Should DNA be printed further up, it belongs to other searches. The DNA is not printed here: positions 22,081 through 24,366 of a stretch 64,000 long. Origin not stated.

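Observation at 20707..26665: GRE operon with an SGNH esterase between enzyme and activase, a divergent AraC regulator and a beta-helix protein: candidate new catabolic module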

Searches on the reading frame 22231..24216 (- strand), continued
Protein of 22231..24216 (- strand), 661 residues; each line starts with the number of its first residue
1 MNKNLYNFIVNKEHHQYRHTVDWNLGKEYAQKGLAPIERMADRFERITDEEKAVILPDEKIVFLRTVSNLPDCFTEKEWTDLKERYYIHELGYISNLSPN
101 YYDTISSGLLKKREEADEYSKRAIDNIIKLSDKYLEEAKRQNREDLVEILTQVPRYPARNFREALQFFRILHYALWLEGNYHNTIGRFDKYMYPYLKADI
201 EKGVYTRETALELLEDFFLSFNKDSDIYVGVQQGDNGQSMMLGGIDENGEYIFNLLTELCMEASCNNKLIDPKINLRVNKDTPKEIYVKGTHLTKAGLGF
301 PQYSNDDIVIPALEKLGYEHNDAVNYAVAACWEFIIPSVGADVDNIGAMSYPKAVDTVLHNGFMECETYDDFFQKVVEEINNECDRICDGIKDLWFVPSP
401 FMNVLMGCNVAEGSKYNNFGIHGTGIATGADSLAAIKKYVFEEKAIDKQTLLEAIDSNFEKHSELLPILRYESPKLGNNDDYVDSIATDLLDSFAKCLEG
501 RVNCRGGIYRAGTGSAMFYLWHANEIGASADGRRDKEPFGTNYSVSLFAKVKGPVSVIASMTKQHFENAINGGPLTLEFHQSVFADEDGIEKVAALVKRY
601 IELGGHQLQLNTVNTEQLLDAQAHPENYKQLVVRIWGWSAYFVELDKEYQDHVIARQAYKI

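Call 53: predict_structure(alignment_id=A2)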
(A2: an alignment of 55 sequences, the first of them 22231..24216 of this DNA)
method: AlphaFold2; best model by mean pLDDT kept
length: 661 residues; sequences in the alignment: 55
mean_pLDDT: 74.7   pTM: 0.79
mean pLDDT of the five models: 74.7, 74.5, 69.7, 68.4, 67.8
residues with pLDDT >= 90: 202; 70-90: 251; 50-70: 97; < 50: 111
segments of 3 or more residues with pLDDT < 50: 227-237, 514-572, 628-661
pLDDT, mean of each block of 10 residues (from residue 1): 86 90 96 94 95 93 90 93 83 61 88 91 96 98 97 97 94 85 67 94 96 90 60 42 85 88 74 74 88 70 81 81 71 54 67 87 94 97 92 84 75 70 71 90 95 84 79 62 77 84 83 44 30 31 27 35 44 57 78 84 73 58 48 31 27 34 25
secondary structure, 60 per line:
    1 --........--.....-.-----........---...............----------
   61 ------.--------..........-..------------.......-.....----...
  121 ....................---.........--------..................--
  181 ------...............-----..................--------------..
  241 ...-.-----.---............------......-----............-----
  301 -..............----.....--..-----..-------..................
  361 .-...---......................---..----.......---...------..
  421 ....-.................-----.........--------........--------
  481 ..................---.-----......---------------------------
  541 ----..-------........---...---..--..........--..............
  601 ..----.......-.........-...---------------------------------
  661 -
elements in order: H3-10 H13-17 H25-32 H36-50 H76-85 H101-107 H109-113 H118-140 H144-152 H161-178 H188-201 H207-224 E239-243 H255-266 E273-278 H284-295 E302-305 H306-315 H320-324 E343-350 H351-361 H369-390 H400-406 E419-424 H426-442 H448-456 H465-472 H481-498 E508-513 H554-561 E575-580 H581-584 H587-602 E607-613 H615-623
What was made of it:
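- The AlphaFold model is poor for residues 514-572 and 628-661 (call 53).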

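Call 54: search_protein_representatives(protein=window:22231-24216:-)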
Query: 661 residues. Proteins with E-value up to 0.001 (for the whole library): 6824; up to 1e-10: 3605; up to 1e-30: 1584. The best 150 are listed.
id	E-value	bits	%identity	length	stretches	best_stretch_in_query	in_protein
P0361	1.2e-284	962.3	62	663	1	3-660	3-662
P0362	1.1e-224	764.1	67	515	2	267-659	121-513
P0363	1.4e-216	737.4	68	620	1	1-454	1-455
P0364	1.1e-210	717.8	50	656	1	1-660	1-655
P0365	1.3e-199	681.3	48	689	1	5-661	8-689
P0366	2.6e-191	653.9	47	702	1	7-659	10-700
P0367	5.7e-188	642.8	46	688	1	3-660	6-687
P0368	9.2e-181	619.0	45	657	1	1-654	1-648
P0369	2.6e-179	614.2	44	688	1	4-657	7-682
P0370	1.0e-174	599.0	56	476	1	192-656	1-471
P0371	1.8e-171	588.3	59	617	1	1-455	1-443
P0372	1.2e-170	585.6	47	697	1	11-656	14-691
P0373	3.8e-169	580.6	45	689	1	3-659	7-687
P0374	4.4e-169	580.4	46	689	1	33-660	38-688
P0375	2.3e-167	574.7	47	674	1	13-658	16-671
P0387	3.6e-134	465.1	40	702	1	10-659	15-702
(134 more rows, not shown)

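Call 55: find_encoding_contigs(protein=P0364, flank=8000, max_places=3)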
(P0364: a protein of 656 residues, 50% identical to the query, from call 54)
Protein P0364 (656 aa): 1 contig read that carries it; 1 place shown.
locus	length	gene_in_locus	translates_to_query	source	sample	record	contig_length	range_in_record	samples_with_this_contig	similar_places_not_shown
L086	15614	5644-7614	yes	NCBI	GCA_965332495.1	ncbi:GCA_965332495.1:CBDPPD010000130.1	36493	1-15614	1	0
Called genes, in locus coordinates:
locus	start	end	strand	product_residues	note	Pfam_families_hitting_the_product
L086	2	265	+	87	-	?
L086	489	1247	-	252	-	PF14512:TM1586_NiRdase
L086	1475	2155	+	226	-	PF00657:Lipase_GDSL, PF04311:DUF459 (faint), PF13472:Lipase_GDSL_2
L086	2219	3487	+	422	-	PF06824:Glyco_hydro_125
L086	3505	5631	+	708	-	PF00933:Glyco_hydro_3, PF01915:Glyco_hydro_3_C, PF14310:Fn3-like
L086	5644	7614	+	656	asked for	PF02901:PFL-like, PF01228:Gly_radical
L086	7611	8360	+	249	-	PF13353:Fer4_12, PF04055:Radical_SAM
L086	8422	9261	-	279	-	PF00165:HTH_AraC, PF12833:HTH_18, PF00165:HTH_AraC (weak)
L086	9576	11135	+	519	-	-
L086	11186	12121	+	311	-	PF00528:BPD_transp_1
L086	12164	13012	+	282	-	PF00528:BPD_transp_1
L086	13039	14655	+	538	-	PF12010:DUF3502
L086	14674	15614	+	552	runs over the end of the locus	-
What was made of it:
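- L086 (50%): GDSL-GH125-GH3-GRE-activase, plus AraC and an ABC sugar transporter (call 55).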

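Call 57: find_encoding_contigs(protein=P0368, flank=8000, max_places=2)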
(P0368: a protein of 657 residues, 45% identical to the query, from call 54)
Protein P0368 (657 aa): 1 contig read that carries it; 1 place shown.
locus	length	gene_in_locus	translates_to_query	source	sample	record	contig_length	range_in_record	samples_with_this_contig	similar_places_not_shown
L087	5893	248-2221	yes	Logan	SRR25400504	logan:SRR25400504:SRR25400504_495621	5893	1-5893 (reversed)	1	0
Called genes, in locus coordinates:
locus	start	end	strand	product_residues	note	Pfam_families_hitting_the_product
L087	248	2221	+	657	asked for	PF02901:PFL-like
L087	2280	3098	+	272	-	PF13353:Fer4_12 (weak), PF04055:Radical_SAM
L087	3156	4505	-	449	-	PF11974:bMG3 (weak), PF00092:VWA, PF25106:VWA_4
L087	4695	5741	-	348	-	PF01636:APH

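Call 58: find_encoding_contigs(protein=P0365, flank=8000, max_places=2)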
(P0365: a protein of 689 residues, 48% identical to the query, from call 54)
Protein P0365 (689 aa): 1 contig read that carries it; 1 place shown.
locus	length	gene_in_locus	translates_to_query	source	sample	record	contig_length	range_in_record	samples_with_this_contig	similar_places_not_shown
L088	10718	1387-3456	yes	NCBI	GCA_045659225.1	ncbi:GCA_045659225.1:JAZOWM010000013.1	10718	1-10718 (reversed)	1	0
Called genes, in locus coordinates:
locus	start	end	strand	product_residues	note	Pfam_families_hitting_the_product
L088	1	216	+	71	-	PF00829:Ribosomal_L21p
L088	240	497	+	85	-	PF01016:Ribosomal_L27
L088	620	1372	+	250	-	PF13353:Fer4_12, PF04055:Radical_SAM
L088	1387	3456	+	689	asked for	PF02901:PFL-like, PF01228:Gly_radical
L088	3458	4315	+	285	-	PF00083:Sugar_tr, PF07690:MFS_1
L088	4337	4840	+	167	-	PF00083:Sugar_tr, PF07690:MFS_1 (weak)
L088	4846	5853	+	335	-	PF01263:Aldose_epim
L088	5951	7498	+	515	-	PF07690:MFS_1, PF00854:PTR2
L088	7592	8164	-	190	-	PF10050:DUF2284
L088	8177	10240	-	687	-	PF07715:Plug, PF00593:TonB_dep_Rec_b-barrel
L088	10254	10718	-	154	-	?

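Call 59: find_encoding_contigs(protein=P0387, flank=8000, max_places=2)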
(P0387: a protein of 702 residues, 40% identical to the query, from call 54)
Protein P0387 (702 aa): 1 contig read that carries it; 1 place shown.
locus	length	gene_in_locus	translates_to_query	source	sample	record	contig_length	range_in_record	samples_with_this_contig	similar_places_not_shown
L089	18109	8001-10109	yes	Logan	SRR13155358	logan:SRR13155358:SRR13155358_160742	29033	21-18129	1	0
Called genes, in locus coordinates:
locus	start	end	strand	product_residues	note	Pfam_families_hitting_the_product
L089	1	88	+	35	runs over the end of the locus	?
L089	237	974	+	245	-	PF00106:adh_short, PF08659:KR, PF13561:adh_short_C2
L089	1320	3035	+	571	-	PF00501:AMP-binding, PF13193:AMP-binding_C (weak), PF00550:PP-binding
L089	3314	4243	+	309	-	PF01636:APH, PF02958:EcKL (weak), PF19974:TCAD9 (weak)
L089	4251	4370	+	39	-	-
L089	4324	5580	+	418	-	-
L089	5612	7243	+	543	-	PF02310:B12-binding, PF04055:Radical_SAM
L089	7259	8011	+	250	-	PF13353:Fer4_12, PF04055:Radical_SAM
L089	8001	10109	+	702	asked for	PF02901:PFL-like, PF01228:Gly_radical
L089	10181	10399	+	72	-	PF00550:PP-binding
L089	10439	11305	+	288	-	PF00535:Glycos_transf_2, PF10111:Glyco_tranf_2_2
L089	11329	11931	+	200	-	PF02223:Thymidylate_kin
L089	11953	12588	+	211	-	-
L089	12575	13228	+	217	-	-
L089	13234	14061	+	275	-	PF00702:Hydrolase (faint), PF05116:S6PP (weak), PF08282:Hydrolase_3, PF05116:S6PP (weak)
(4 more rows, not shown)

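Call 60: find_encoding_contigs(protein=P0367, flank=8000, max_places=3)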
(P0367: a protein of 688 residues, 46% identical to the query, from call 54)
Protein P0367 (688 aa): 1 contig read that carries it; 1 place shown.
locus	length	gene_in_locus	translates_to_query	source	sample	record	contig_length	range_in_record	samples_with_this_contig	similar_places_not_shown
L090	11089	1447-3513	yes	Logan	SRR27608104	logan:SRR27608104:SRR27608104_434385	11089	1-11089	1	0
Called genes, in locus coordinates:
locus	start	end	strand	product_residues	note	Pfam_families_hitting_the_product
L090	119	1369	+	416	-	PF00465:Fe-ADH (weak), PF13685:Fe-ADH_2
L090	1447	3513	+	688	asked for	PF02901:PFL-like, PF01228:Gly_radical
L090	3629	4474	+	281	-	PF13353:Fer4_12, PF04055:Radical_SAM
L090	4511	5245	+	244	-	PF01182:Glucosamine_iso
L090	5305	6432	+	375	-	PF01979:Amidohydro_1, PF07969:Amidohydro_3 (weak)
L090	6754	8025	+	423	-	PF01595:CNNM, PF00571:CBS, PF03471:CorC_HlyC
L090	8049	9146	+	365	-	-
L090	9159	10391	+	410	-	PF03629:SASA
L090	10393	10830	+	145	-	PF02580:Tyr_Deacylase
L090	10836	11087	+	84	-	?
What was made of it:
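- L090 (46%): Fe-ADH-GRE-activase-NagB-NagA, with SASA nearby (call 60).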

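Call 61: find_encoding_contigs(protein=P0369, flank=8000, max_places=3)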
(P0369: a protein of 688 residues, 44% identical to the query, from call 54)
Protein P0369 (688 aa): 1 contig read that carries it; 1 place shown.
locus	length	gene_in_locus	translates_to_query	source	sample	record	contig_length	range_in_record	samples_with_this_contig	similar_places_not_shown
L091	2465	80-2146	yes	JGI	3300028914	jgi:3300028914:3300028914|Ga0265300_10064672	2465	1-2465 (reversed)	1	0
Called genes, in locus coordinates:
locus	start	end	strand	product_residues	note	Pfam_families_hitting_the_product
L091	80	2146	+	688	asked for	PF02901:PFL-like, PF01228:Gly_radical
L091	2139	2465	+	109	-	?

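Call 63: fold_search(model_id=the predicted structure, library=pdb)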
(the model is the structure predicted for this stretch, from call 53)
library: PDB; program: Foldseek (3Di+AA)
matches with E <= 10: 210; with E <= 0.001: 85
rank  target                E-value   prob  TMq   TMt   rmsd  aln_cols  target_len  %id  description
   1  5fau_A                1.8e-32  1.00  0.76  0.64   6.4       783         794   24  wild-type choline TMA lyase in complex with choline (released 2016-09-28)
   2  5i2g_A                2.6e-32  1.00  0.75  0.63   7.0       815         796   24  1,2-propanediol Dehydration in Roseburia inulinivorans; Structural Basis for Substrate and Enantiomer Selectivity (released 2016-06-01)
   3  5faw_A                4.3e-32  1.00  0.77  0.64   6.5       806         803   23  T502A mutant of choline TMA-lyase (released 2016-09-28)
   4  9ht9_A                5.3e-32  1.00  0.77  0.65   6.6       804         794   23  CutC in complex with inhibitor1 (released 2026-01-14)
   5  5i2g_B                5.5e-32  1.00  0.77  0.65   6.7       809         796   25  1,2-propanediol Dehydration in Roseburia inulinivorans; Structural Basis for Substrate and Enantiomer Selectivity (released 2016-06-01)
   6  5fay_A                7.0e-32  1.00  0.76  0.64   6.6       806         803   24  Y208F mutant of choline TMA-lyase (released 2016-09-28)
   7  5fau_B                7.4e-32  1.00  0.76  0.64   6.7       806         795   23  wild-type choline TMA lyase in complex with choline (released 2016-09-28)
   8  1r8w_A                8.5e-32  1.00  0.75  0.64   7.2       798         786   22  Native structure of the B12-independent glycerol dehydratase from clostridium butyricum (released 2004-06-01)
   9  6nd3_D                1.4e-31  1.00  0.75  0.63   6.6       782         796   24  wild-type choline TMA lyase in complex with betaine aldehyde (released 2019-01-16)
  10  5fay_B                1.6e-31  1.00  0.75  0.65   6.4       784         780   24  Y208F mutant of choline TMA-lyase (released 2016-09-28)
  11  5kdp_A                2.3e-31  1.00  0.77  0.64   6.4       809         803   23  E491A mutant of choline TMA-lyase (released 2016-09-28)
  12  5fav_A                3.7e-31  1.00  0.77  0.64   6.5       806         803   23  E491Q mutant of choline TMA-lyase (released 2016-09-28)
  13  9rcp_B                4.3e-31  1.00  0.75  0.64   7.1       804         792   26  1,2-propanediol dehydratase with 0.1 % 1,3-propanediol additive (released 2025-06-11)
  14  9r0v_C                8.8e-31  1.00  0.73  0.61   7.1       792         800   22  CutC IN COMPLEX WITH Inhibitor (released 2026-02-11)
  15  6vue_B                1.1e-30  1.00  0.75  0.63   6.4       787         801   23  wild-type choline TMA lyase in complex with 1-methyl-1,2,3,6-tetrahydropyridin-3-ol (released 2020-11-04)
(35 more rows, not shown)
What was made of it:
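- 22231..24216 (-): Compact glycyl radical enzyme, 661 aa. Cys331-Trp-Glu333 (CXE) loop; glycyl motif RIWG637WSAYF; Asn96 at the position of glycerol dehydratase His164; family signature loops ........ (232-239), R510-AGTGS and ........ (571-578). Foldseek TM-score (normalised to the query) 0.75-0.77 to CutC, propanediol dehydratase and glycerol dehydratase (calls 53, 63).
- On Glycyl radical enzyme superfamily (PFL-like): The AlphaFold model matches GRE structures with TM-score 0.75-0.77 (calls 53, 63).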

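Call 83: find_encoding_contigs(protein=P0361, flank=8000, max_places=3)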
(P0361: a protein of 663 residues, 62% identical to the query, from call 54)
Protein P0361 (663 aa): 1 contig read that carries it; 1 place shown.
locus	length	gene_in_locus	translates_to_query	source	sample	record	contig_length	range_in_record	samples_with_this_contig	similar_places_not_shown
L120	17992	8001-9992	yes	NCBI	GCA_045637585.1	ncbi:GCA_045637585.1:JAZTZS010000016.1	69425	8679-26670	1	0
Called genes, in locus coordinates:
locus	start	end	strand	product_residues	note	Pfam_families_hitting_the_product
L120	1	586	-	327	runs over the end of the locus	PF01408:GFO_IDH_MocA (weak)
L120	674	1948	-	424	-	PF07690:MFS_1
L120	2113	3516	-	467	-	PF01554:MatE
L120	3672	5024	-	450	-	PF01120:Alpha_L_fucos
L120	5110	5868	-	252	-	PF04909:Amidohydro_2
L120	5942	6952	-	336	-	PF00356:LacI, PF00532:Peripla_BP_1, PF13407:Peripla_BP_4, PF13377:Peripla_BP_3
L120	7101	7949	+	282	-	PF01116:F_bP_aldolase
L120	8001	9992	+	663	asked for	PF02901:PFL-like, PF01228:Gly_radical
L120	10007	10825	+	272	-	PF13353:Fer4_12, PF04055:Radical_SAM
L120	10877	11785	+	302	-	PF01116:F_bP_aldolase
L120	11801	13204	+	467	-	PF02952:Fucose_iso_C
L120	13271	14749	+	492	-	PF00370:FGGY_N, PF02782:FGGY_C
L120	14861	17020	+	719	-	-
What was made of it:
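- L120 has an isomerase-kinase-aldolase operon with GH29 (call 83), and L090 has an Fe-ADH next to the GRE (call 60).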
